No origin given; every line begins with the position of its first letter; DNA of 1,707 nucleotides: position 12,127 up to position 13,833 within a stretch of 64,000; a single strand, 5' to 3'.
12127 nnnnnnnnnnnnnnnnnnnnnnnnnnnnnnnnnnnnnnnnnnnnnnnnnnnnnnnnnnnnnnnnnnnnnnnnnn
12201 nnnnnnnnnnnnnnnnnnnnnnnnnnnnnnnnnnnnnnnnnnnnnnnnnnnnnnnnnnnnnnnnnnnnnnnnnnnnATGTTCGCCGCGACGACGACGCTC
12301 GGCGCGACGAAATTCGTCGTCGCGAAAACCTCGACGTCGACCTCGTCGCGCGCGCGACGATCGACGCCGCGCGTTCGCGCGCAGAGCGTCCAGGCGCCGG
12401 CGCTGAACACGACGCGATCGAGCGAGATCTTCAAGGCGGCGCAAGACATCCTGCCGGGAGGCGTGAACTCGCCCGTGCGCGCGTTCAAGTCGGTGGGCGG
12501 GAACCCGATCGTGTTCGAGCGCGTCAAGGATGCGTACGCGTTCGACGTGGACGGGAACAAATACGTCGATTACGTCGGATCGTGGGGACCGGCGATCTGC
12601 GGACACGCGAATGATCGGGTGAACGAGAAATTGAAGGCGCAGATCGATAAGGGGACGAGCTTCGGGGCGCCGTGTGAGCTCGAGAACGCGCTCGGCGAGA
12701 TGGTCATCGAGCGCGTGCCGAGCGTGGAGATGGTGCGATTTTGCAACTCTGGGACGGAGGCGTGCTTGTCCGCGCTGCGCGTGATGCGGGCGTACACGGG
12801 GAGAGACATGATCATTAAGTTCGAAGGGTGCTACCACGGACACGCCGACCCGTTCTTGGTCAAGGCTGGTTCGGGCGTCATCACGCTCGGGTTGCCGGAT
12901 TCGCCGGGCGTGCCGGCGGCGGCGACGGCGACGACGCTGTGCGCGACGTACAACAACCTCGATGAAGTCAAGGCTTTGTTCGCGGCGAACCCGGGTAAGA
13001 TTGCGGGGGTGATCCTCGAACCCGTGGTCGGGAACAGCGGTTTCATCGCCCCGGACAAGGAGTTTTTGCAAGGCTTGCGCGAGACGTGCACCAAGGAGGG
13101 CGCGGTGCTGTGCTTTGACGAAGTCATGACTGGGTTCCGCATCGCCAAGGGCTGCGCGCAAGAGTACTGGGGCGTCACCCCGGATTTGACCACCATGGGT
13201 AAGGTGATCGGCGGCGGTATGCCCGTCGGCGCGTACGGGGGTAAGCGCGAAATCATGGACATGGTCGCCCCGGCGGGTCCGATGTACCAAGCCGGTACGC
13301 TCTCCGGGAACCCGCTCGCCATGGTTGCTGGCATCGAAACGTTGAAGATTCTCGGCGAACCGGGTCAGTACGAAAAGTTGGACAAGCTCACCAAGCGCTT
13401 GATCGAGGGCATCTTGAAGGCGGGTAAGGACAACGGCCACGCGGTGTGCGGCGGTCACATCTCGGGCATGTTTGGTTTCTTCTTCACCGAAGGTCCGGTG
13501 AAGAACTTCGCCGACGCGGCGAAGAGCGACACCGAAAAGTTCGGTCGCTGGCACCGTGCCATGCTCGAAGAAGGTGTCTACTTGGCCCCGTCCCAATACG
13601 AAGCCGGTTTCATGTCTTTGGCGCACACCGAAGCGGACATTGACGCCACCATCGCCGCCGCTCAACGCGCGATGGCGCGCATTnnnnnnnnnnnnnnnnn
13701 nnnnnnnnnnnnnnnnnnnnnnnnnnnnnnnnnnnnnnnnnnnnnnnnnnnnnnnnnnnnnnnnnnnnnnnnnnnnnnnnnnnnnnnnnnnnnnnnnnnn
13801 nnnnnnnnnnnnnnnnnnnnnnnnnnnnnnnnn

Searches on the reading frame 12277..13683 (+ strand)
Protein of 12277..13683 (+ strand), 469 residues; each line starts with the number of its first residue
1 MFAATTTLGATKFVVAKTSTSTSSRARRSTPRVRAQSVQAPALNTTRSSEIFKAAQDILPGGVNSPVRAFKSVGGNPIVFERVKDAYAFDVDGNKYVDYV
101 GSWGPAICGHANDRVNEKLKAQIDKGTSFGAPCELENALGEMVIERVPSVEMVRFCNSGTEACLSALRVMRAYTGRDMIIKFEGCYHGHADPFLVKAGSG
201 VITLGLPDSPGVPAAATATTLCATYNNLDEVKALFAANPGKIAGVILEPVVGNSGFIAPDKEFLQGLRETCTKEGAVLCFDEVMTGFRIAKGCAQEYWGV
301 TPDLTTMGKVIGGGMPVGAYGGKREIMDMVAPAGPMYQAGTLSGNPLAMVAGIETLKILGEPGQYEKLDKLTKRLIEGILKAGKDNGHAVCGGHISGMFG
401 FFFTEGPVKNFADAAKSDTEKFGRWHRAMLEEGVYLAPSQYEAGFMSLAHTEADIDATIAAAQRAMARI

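Call 68: search_protein_families(library=pfam, proteins=[window:12277-13683:+], max_evalue=0.00001)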
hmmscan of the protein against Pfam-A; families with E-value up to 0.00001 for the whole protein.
window:12277-13683:+ (469 aa): 1 family
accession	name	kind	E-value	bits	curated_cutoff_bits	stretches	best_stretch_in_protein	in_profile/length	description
PF00202.27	Aminotran_3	-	3.2e-69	234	30.5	1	77-388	10-334/403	Aminotransferase class-III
